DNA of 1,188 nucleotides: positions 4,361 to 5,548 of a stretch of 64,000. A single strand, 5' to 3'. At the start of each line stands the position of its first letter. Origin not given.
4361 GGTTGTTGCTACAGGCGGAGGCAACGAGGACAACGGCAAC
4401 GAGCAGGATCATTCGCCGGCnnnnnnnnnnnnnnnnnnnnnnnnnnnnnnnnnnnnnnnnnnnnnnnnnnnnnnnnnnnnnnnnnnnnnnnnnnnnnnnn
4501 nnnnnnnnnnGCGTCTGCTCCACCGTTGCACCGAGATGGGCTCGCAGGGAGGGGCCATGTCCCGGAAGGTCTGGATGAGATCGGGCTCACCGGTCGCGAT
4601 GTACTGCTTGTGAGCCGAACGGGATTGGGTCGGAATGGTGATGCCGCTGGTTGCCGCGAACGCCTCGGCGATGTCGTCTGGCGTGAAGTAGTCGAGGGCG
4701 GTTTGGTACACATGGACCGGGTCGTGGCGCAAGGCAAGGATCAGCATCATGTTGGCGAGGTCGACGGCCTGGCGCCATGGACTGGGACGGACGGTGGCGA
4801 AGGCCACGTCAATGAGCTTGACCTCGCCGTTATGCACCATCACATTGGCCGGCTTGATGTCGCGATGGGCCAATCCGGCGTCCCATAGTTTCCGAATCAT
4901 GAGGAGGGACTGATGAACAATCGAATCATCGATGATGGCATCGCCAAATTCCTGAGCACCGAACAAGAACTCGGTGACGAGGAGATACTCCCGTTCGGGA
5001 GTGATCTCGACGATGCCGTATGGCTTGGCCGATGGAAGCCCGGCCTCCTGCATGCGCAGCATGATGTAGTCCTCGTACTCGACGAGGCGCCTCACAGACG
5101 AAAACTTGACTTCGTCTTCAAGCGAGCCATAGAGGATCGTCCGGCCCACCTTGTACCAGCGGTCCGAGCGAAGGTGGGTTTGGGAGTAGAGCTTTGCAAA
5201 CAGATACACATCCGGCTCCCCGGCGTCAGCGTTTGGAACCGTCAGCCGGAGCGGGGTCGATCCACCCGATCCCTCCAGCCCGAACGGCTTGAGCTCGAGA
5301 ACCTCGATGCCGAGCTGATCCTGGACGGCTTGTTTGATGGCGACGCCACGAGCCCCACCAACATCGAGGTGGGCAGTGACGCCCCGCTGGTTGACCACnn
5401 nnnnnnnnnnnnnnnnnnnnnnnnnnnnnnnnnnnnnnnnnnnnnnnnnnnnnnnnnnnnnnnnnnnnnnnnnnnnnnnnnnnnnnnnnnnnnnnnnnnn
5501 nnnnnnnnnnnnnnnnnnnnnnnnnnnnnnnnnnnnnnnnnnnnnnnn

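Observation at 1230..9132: Translationally coupled PAP2-PAP2-lipoprotein-(PAP2+kinase) operon flanked by an MMPL exporter and a flippase-like protein: candidate envelope-lipid remodelling system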

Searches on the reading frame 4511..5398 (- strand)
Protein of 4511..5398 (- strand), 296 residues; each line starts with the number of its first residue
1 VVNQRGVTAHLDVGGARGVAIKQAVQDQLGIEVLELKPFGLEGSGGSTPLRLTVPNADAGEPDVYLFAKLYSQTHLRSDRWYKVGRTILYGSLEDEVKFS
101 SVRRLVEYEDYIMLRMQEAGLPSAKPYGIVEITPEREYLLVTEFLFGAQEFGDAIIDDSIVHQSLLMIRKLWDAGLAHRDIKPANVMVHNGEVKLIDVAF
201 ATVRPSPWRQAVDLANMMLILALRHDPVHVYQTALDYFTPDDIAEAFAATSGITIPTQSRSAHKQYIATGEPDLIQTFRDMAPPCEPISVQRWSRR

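Call 60: search_protein_representatives(protein=window:4511-5398:-)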
Query: 296 residues. Proteins with E-value up to 0.001 (for the whole library): 1098; up to 1e-10: 667; up to 1e-30: 304. The best 150 are listed.
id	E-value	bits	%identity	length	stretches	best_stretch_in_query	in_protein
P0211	1.7e-128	444.2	71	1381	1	2-296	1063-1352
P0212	3.6e-121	420.1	66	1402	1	5-296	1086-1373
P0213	7.9e-116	402.6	71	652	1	2-269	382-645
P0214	1.1e-115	402.1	63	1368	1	4-296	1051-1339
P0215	3.2e-115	400.6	64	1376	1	4-296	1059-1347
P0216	2.8e-114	397.5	64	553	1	4-295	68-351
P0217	3.9e-113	393.7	63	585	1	4-296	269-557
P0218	6.1e-112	389.8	62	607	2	9-296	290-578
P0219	9.4e-110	382.6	62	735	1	4-295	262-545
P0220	1.9e-109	381.6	62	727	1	4-296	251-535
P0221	1.5e-107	375.4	60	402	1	4-296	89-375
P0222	8.6e-105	366.4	62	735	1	4-296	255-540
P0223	2.6e-104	364.8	61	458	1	3-295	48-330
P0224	1.4e-103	362.4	61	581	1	6-296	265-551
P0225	2.5e-103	361.5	61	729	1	5-294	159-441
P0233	1.4e-98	346.0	58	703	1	3-296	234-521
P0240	4.9e-97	340.9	56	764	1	4-295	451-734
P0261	4.3e-88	311.6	54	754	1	6-296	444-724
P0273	1.1e-80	287.2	53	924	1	3-296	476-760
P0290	4.4e-71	255.7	64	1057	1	4-190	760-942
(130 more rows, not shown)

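Call 61: search_protein_families(library=pfam, proteins=[P0211, P0212, P0219, P0220, P0240, P0273, P0290, P0233, P0261], max_evalue=0.001)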
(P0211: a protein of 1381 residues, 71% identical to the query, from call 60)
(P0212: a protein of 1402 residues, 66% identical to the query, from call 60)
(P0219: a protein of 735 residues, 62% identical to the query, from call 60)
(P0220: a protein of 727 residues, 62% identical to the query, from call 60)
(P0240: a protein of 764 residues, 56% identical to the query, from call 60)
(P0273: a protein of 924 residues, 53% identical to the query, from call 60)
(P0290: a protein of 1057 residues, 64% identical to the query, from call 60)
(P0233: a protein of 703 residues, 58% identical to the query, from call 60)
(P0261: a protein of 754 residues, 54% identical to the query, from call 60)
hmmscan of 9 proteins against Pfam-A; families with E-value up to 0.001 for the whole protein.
P0211 (1381 aa): 7 families
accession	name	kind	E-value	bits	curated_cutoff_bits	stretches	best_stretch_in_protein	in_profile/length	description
PF13424.12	TPR_12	-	5e-17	62.3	30.1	2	548-619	3-76/77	Tetratricopeptide repeat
PF13191.12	AAA_16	-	6.9e-08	33.6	32.6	1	27-164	2-166/167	AAA ATPase domain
PF01569.27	PAP2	-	7.5e-08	32.6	27.2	1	944-1054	4-125/130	PAP2 superfamily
PF17874.7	TPR_MalT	-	4e-06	26.8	45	1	478-700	11-230/336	MalT-like TPR region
PF20703.3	nSTAND1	-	2.4e-05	24.6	27.1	1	26-141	15-126/379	Novel STAND NTPase 1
PF00069.31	Pkinase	-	7.2e-05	22.7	31.7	1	1223-1259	109-146/263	Protein kinase domain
PF06293.20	Kdo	-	0.00033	20.6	21.3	1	1169-1262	64-173/207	Lipopolysaccharide kinase (Kdo/WaaP) family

P0212 (1402 aa): 5 families
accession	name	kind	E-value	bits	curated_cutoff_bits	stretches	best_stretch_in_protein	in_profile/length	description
PF01569.27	PAP2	-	2.6e-06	27.7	27.2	1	963-1073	3-124/130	PAP2 superfamily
PF20703.3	nSTAND1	-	3.7e-06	27.3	27.1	1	73-171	17-127/379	Novel STAND NTPase 1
PF00069.31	Pkinase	-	6.2e-05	23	31.7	1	1218-1278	85-143/263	Protein kinase domain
PF13424.12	TPR_12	-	7.1e-05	23.4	30.1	0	655-725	2-74/77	Tetratricopeptide repeat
PF01163.29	RIO1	-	0.00099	19.2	22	0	1178-1276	50-149/187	RIO domain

P0219 (735 aa): 3 families
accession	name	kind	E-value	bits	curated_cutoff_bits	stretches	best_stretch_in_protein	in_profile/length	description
PF01569.27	PAP2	-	1.2e-08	35.3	27.2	1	140-251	4-125/130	PAP2 superfamily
PF01163.29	RIO1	-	2.7e-05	24.3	22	1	356-453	51-149/187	RIO domain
PF01636.29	APH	-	0.00038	20.7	23.2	0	401-461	134-201/239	Phosphotransferase enzyme family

P0220 (727 aa): 4 families
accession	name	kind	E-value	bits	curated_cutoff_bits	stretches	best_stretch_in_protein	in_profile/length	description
PF01163.29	RIO1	-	2.5e-06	27.7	22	1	340-474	46-171/187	RIO domain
PF01569.27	PAP2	-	6.3e-05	23.2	27.2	1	129-241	4-126/130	PAP2 superfamily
PF01636.29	APH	-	0.00012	22.3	23.2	0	349-409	37-103/239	Phosphotransferase enzyme family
PF06293.20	Kdo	-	0.00073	19.5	21.3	0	352-441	61-166/207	Lipopolysaccharide kinase (Kdo/WaaP) family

P0240 (764 aa): 5 families
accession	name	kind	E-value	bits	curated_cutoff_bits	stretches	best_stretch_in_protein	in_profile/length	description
PF00072.30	Response_reg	-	3.5e-25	88.8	30.2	1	21-123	1-101/111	Response regulator receiver domain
PF01636.29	APH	-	1.4e-06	28.7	23.2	0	602-640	148-193/239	Phosphotransferase enzyme family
PF01163.29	RIO1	-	1.7e-06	28.2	22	1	543-641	49-148/187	RIO domain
PF06293.20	Kdo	-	0.00025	21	21.3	1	552-660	61-186/207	Lipopolysaccharide kinase (Kdo/WaaP) family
PF00069.31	Pkinase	-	0.00043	20.2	31.7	1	603-640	103-141/263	Protein kinase domain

P0273 (924 aa): 3 families
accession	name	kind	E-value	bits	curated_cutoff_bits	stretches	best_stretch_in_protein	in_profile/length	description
PF01569.27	PAP2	-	8.3e-24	84.2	27.2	2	113-220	3-122/130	PAP2 superfamily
PF00069.31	Pkinase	-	6.1e-08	32.8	31.7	1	620-671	95-147/263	Protein kinase domain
PF14378.12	PAP2_3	-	6e-07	29.9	27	1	77-217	62-189/190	PAP2 superfamily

P0290 (1057 aa): 6 families
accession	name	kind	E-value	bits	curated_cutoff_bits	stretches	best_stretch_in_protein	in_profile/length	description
PF13424.12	TPR_12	-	5.9e-17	62.1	30.1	1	288-359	3-76/77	Tetratricopeptide repeat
PF13374.12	TPR_10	-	6.2e-07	29.7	27.5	0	291-320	5-34/42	Tetratricopeptide repeat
PF01569.27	PAP2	-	1e-06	29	27.2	1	642-749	7-125/130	PAP2 superfamily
PF13432.12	TPR_16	-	1.7e-06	28.8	32.7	1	334-400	3-63/65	Tetratricopeptide repeat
PF07719.23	TPR_2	-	1.7e-05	25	27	1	368-396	1-29/34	Tetratricopeptide repeat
PF00515.34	TPR_1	-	5.5e-05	23.3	27.8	0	368-396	1-29/34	Tetratricopeptide repeat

P0233 (703 aa): 1 family
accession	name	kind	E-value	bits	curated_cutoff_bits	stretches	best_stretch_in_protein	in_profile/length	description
PF00069.31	Pkinase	-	1.5e-06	28.2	31.7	1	397-432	111-147/263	Protein kinase domain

P0261 (754 aa): 7 families
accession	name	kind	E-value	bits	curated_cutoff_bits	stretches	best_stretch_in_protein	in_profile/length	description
PF00072.30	Response_reg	-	4.6e-20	72.3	30.2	1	10-119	1-110/111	Response regulator receiver domain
PF00196.25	GerE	-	8.9e-08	32.1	23.5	1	158-209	5-56/57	Bacterial regulatory proteins, luxR family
PF01569.27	PAP2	-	3.6e-06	27.2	27.2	1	320-431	4-125/130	PAP2 superfamily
PF01163.29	RIO1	-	5e-05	23.4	22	1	530-630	47-148/187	RIO domain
PF01636.29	APH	-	7.1e-05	23.1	23.2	0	604-630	162-194/239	Phosphotransferase enzyme family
PF00069.31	Pkinase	-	0.00013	21.9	31.7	1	598-633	109-145/263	Protein kinase domain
PF04545.22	Sigma70_r4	-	0.00048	20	24.1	0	155-199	4-49/50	Sigma-70, region 4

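Call 68: search_protein_families(library=pfam, alignment_id=A3, max_evalue=0.0001)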
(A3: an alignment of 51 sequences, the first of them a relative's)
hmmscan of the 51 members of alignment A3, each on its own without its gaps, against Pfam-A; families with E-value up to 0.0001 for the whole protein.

A. member 1, P0211 (1381 aa): 6 families
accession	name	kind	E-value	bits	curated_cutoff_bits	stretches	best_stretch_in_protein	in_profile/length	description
PF13424.12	TPR_12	-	5e-17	62.3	30.1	1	548-619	3-76/77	Tetratricopeptide repeat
PF13191.12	AAA_16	-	6.9e-08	33.6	32.6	1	27-164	2-166/167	AAA ATPase domain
PF01569.27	PAP2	-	7.5e-08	32.6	27.2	1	944-1054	4-125/130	PAP2 superfamily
PF17874.7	TPR_MalT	-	4e-06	26.8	45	1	478-700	11-230/336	MalT-like TPR region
PF20703.3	nSTAND1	-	2.4e-05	24.6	27.1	1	26-141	15-126/379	Novel STAND NTPase 1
PF00069.31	Pkinase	-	7.2e-05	22.7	31.7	0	1223-1259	109-146/263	Protein kinase domain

B. families by the number of members that match (of 51 scanned): 19 families
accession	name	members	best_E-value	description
PF01569.27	PAP2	21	8.3e-24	PAP2 superfamily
PF00069.31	Pkinase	21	8.3e-09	Protein kinase domain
PF01163.29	RIO1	13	6.8e-09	RIO domain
PF01636.29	APH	8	1.4e-06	Phosphotransferase enzyme family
PF06293.20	Kdo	6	1.1e-07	Lipopolysaccharide kinase (Kdo/WaaP) family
PF13424.12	TPR_12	5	5.1e-27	Tetratricopeptide repeat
PF00515.34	TPR_1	3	2.9e-11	Tetratricopeptide repeat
PF17874.7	TPR_MalT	3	4.5e-11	MalT-like TPR region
PF07719.23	TPR_2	3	1.1e-10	Tetratricopeptide repeat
PF20703.3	nSTAND1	3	3.7e-06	Novel STAND NTPase 1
PF00072.30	Response_reg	2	3.5e-25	Response regulator receiver domain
PF13374.12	TPR_10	2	1.7e-10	Tetratricopeptide repeat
PF13191.12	AAA_16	2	6.9e-08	AAA ATPase domain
PF13176.12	TPR_7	1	1.1e-12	Tetratricopeptide repeat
PF13181.12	TPR_8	1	1.8e-09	Tetratricopeptide repeat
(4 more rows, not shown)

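Call 71: find_homologous_proteins(query=P0220)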
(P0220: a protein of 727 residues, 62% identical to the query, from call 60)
Query P0220 (727 aa): 8000 proteins with E <= 0.001 among 8000 candidates; the best 120 are listed.
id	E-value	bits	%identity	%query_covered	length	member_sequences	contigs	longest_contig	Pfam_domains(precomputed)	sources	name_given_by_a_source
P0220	0.0e+0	1616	100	100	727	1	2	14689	PF01163.29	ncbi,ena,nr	ncbi:MAG TPA: RIO1 family regulatory kinase/ATPase [Actinomycetota bacterium]|nr:RIO1 family regulat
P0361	0.0e+0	1334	82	100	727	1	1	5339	PF01569.28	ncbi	ncbi:MAG TPA: phosphatase PAP2 family protein [Actinomycetota bacterium]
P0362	0.0e+0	1284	80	96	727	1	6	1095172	PF01163.29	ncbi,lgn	-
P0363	0.0e+0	1251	77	100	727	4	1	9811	PF01569.28,PF01163.29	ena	-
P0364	0.0e+0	1225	76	92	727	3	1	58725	-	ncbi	-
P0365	0.0e+0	1220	76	97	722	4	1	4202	-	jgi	jgi:serine/threonine-protein kinase RIO1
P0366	0.0e+0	1196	79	94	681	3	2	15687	PF01569.28,PF01163.29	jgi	jgi:serine/threonine-protein kinase RIO1/membrane-associated phospholipid phosphatase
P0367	0.0e+0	1176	73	95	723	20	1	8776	PF01569.28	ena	-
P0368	4.0e-297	1006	76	81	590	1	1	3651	PF01569.28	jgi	jgi:serine/threonine-protein kinase RIO1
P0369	9.6e-280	948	60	97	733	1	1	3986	-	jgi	jgi:tRNA A-37 threonylcarbamoyl transferase component Bud32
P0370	1.8e-278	944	61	96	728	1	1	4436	-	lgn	-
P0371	1.6e-277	941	59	96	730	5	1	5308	-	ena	-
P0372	2.0e-275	934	60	98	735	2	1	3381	PF01163.29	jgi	jgi:tRNA A-37 threonylcarbamoyl transferase component Bud32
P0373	1.2e-272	925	59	96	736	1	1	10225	PF01163.29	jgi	-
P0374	2.7e-272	924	59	97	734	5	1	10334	PF01163.29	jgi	jgi:RIO1 family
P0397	8.4e-266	902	58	97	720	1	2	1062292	-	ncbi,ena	-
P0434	1.2e-256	872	57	96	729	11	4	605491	PF01569.28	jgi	jgi:membrane-associated phospholipid phosphatase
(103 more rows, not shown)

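Call 72: find_encoding_contigs(protein=P0362, flank=8000, max_places=1)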
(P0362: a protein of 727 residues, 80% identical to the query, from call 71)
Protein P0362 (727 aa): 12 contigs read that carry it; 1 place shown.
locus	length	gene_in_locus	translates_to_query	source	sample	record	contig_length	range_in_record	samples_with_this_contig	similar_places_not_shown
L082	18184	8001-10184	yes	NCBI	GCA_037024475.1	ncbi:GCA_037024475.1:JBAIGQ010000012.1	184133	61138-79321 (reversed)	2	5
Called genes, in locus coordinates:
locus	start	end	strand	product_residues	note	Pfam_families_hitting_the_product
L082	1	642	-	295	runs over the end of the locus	PF04203:Sortase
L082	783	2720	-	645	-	PF12849:PBP_like_2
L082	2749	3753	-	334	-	PF00579:tRNA-synt_1b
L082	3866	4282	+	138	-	PF07332:Phage_holin_3_6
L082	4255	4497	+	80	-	-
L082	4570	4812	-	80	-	-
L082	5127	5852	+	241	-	PF01569:PAP2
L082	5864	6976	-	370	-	PF03706:LPG_synthase_TM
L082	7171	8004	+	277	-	PF04069:OpuAC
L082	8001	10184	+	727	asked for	PF01163:RIO1 (faint)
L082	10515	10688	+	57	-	PF17283:Zn_ribbon_SprT (faint)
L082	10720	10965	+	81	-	-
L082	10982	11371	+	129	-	PF00571:CBS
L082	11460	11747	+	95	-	-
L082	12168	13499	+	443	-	PF00211:Guanylate_cyc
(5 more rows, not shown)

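Call 73: find_encoding_contigs(protein=P0397, flank=8000, max_places=1)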
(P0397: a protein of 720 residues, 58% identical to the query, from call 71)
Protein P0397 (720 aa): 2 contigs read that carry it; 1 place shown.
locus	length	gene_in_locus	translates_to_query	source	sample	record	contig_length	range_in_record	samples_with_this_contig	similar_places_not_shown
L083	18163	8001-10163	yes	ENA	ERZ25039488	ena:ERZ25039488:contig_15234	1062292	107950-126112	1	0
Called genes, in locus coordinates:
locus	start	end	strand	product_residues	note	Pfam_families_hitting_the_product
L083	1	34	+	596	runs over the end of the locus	-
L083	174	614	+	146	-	PF07366:SnoaL, PF12680:SnoaL_2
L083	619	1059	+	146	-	PF07366:SnoaL, PF12680:SnoaL_2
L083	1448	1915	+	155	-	PF04075:F420H2_quin_red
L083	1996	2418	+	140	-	PF02574:S-methyl_trans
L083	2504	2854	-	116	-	-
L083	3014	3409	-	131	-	PF07366:SnoaL, PF12680:SnoaL_2, PF13474:SnoaL_3 (weak), PF14534:DUF4440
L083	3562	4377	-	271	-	PF03988:DUF347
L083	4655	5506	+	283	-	PF04185:Phosphoesterase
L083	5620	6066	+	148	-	PF08922:DUF1905, PF13376:OmdA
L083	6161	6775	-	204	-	-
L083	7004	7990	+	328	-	PF04069:OpuAC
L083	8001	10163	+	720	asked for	-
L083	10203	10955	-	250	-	PF12730:ABC2_membrane_4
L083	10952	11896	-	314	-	PF00005:ABC_tran, PF13304:AAA_21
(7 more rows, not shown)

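Call 74: find_encoding_contigs(protein=P0434, flank=8000, max_places=1)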
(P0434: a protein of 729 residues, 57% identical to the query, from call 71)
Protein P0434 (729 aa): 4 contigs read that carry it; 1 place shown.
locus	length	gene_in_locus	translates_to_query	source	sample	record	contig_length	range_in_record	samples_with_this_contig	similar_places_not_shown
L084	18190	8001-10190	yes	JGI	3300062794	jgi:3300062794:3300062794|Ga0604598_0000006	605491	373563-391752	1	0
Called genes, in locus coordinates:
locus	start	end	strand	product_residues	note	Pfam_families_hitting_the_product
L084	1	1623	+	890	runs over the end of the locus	PF13191:AAA_16 (weak), PF25873:WHD_MalT, PF13424:TPR_12 (faint), PF17874:TPR_MalT, PF00196:GerE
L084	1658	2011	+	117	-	-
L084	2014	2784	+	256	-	PF14329:DUF4386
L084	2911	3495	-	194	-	PF04542:Sigma70_r2, PF08281:Sigma70_r4_2, PF04545:Sigma70_r4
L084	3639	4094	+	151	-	PF00903:Glyoxalase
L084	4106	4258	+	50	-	-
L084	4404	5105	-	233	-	PF01569:PAP2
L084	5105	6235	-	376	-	PF03706:LPG_synthase_TM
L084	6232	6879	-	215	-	PF01569:PAP2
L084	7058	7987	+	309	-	PF04069:OpuAC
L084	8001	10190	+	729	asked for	PF01569:PAP2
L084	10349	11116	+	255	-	PF00005:ABC_tran, PF02463:SMC_N (faint), PF13304:AAA_21 (faint)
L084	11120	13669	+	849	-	PF12704:MacB_PCD, PF02687:FtsX, PF12704:MacB_PCD, PF02687:FtsX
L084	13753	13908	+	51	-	-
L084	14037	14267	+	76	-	-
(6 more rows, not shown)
